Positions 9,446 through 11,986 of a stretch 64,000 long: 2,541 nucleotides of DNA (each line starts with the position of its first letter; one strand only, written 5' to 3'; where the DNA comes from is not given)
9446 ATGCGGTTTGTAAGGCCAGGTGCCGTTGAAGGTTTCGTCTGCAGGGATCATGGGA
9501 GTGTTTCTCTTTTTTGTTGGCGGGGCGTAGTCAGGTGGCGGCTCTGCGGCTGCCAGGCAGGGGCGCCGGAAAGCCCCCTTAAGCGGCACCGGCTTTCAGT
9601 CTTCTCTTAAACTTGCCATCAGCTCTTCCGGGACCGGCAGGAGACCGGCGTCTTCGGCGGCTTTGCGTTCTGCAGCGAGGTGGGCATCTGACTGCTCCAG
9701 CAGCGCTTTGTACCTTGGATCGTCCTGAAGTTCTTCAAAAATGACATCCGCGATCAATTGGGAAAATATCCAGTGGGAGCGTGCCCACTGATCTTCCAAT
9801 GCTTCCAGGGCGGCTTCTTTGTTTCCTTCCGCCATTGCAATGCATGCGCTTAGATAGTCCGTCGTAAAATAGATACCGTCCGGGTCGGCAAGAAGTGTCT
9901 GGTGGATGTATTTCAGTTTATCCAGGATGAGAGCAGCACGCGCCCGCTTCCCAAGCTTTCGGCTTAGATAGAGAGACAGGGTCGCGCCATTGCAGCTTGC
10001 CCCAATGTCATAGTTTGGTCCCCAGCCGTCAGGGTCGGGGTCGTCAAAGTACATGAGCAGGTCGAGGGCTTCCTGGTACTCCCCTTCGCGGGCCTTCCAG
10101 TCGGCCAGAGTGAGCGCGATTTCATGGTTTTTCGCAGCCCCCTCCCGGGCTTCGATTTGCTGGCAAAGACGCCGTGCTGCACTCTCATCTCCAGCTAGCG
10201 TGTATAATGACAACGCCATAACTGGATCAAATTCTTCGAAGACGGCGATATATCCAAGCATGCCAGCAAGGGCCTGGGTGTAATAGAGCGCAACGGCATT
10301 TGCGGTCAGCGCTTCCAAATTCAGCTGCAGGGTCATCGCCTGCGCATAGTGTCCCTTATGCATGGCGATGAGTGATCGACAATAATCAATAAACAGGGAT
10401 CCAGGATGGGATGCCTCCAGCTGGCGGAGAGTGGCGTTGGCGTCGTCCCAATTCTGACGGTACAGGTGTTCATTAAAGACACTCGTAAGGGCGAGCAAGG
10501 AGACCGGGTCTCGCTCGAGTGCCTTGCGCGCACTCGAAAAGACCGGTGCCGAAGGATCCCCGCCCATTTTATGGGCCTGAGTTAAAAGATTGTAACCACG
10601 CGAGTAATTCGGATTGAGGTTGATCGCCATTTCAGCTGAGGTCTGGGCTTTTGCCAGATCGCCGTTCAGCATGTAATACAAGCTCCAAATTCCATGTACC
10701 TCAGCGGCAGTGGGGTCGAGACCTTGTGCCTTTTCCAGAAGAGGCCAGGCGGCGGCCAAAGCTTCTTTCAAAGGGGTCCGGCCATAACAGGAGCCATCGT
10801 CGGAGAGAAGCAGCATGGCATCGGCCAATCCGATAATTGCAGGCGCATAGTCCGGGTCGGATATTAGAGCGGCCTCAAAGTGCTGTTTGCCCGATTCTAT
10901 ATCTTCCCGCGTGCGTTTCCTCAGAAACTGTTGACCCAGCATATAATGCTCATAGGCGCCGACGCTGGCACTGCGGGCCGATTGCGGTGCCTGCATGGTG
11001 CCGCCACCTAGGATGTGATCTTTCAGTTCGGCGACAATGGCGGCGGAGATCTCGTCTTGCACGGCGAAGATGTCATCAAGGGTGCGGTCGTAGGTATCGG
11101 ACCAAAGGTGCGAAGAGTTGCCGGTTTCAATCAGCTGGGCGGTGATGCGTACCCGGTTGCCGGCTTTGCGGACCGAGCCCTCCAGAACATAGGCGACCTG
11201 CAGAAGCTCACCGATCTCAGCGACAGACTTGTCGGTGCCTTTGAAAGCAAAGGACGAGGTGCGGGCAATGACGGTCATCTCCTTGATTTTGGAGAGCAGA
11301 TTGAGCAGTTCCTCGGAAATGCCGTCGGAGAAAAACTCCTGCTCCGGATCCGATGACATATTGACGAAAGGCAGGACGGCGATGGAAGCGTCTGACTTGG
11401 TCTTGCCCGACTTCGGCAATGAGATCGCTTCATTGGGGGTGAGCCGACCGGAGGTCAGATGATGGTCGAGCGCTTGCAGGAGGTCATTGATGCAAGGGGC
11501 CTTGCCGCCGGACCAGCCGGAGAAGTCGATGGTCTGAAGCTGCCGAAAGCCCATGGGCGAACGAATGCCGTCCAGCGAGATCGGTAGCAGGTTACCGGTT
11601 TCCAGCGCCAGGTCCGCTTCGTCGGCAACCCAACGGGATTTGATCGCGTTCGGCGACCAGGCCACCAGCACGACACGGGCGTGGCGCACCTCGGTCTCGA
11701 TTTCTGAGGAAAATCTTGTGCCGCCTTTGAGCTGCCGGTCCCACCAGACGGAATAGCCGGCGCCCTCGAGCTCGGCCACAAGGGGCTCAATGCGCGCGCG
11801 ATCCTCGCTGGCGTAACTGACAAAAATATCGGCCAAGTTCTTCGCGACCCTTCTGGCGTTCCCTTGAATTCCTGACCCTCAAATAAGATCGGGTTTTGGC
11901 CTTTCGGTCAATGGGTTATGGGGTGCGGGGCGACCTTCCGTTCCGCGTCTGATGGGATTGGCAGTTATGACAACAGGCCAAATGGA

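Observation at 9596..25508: Three same-strand paralogs within 16 kb: conserved effector and linker halves, divergent TPR sensor halves, no shared neighbour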

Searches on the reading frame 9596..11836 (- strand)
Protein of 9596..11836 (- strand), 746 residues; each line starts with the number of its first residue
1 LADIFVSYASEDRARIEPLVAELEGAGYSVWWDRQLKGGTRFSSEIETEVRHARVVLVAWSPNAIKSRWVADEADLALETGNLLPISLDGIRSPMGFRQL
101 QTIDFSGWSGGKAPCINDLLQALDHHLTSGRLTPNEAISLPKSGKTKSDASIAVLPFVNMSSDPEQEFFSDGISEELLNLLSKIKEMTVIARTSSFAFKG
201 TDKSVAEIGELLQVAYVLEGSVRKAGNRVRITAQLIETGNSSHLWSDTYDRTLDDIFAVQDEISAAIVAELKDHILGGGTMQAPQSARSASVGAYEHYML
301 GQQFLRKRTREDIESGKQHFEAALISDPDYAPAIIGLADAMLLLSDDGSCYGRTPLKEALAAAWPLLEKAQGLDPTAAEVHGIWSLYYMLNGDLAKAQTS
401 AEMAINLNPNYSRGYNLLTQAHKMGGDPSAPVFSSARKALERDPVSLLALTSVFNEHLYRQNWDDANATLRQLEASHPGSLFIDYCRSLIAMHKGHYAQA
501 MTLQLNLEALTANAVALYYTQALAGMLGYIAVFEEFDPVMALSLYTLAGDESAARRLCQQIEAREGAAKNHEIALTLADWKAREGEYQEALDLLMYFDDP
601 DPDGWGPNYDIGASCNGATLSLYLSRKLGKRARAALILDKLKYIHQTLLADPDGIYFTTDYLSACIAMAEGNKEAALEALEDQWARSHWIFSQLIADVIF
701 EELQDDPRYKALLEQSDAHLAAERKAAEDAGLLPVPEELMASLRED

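Call 6: search_protein_families(library=pfam, proteins=[window:9596-11836:-], max_evalue=0.1)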
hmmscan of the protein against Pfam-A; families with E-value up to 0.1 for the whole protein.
window:9596-11836:- (746 aa): 9 families
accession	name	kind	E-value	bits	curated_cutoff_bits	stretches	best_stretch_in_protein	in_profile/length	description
PF13676.11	TIR_2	-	1.6e-24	87.2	28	1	4-108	1-111/122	TIR domain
PF14559.12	TPR_19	-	1.9e-06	28.5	25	0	312-343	6-37/68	Tetratricopeptide repeat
PF01582.25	TIR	-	2.8e-05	24.4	21.3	1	16-79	18-82/179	TIR domain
PF13431.12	TPR_17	-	0.0016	19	24.4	0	403-428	4-29/34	Tetratricopeptide repeat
PF07719.23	TPR_2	-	0.0028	18.1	27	1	378-411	1-34/34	Tetratricopeptide repeat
PF17680.6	FlgO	-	0.0048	17.2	22.6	1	148-241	17-115/130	FlgO protein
PF08937.16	ThsB_TIR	-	0.022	15.6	21.2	1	39-82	45-88/100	Thoeris protein ThsB, TIR-like domain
PF25058.1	ARM_TT21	-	0.033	14.6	27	0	543-595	65-118/155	Tetratricopeptide repeat protein 21 ARM repeat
PF13181.12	TPR_8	-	0.055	14.1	25.7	0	386-411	9-34/34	Tetratricopeptide repeat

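Call 7: search_protein_families(library=padloc, proteins=[window:9596-11836:-], max_evalue=0.1)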
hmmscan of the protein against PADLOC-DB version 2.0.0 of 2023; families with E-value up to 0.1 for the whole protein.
window:9596-11836:- (746 aa): 7 families
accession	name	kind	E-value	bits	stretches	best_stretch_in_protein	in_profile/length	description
PDLC02421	Aga_TIR-PNTD1-PNTD2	-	2.8e-15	54.4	1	3-125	5-134/430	Class I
PDLC02403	Aga_TIR-PNTD1-PNTD2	-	2.8e-12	44.4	1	4-124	5-132/443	Class I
PDLC05062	PDC-S66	-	2.8e-11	41.4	1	3-75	150-224/282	-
PDLC02012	SAVED5--SAVED_TIR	-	2e-06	25.2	1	2-79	14-93/404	-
PDLC00417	ThsB1|ThsB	-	3.7e-05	21.4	1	3-75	168-242/303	TIR-like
PDLC00420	ThsB1|ThsB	-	0.002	15.3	1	1-70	1-74/319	TIR-like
PDLC00436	ThsB1|ThsB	-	0.029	11.9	1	3-74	37-113/183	TIR-like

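Call 8: search_protein_families(library=ncbifam, proteins=[window:9596-11836:-], max_evalue=0.1)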
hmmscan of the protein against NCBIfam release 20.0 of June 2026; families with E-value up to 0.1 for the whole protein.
window:9596-11836:- (746 aa): 11 families
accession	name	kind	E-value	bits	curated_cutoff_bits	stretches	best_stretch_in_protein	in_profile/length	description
TIGR02917.1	PEP_TPR_lipo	equivalog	1.9e-09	36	312.2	1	359-503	140-283/899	XrtA/PEP-CTERM system TPR-repeat protein PrsT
NF047558.1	TPR_END_plus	domain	1e-06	28.6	32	1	661-714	3-56/56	TPR end-of-group domain-containing protein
TIGR04510.1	mod_pep_cyc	subfamily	1.9e-06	26.7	400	1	179-506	280-593/814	putative peptide modification system cyclase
NF042941.1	Retron_TIR_antiphage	equivalog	5.8e-06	25.4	600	1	2-79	340-419/464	TIR domain-containing anti-phage reverse transcriptase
TIGR02521.1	type_IV_pilW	equivalog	6.7e-05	22.5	154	1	359-416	46-103/234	type IV pilus biogenesis/stability protein PilW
NF058526.1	Thoeris_type3_ThcB4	equivalog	0.00031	19.7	220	1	4-79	130-207/375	Thoeris type III anti-phage system protein ThcB4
NF008520.0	PRK11447.1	equivalog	0.00078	17.3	858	0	456-523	470-537/1157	cellulose synthase complex outer membrane protein BcsC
NF007540.1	PRK10153.1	equivalog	0.0011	17.9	400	1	162-407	218-452/516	lysine decarboxylation/transport transcriptional activator CadC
NF009037.0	PRK12370.1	equivalog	0.0012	17.3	589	1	147-509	119-469/553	HilA/EilA family virulence transcriptional regulator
NF040959.1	MamA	equivalog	0.049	13.1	200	0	362-423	89-150/204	magnetosome protein MamA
NF008391.2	PRK11189.1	equivalog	0.076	12.5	250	0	368-412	89-133/297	lipoprotein NlpI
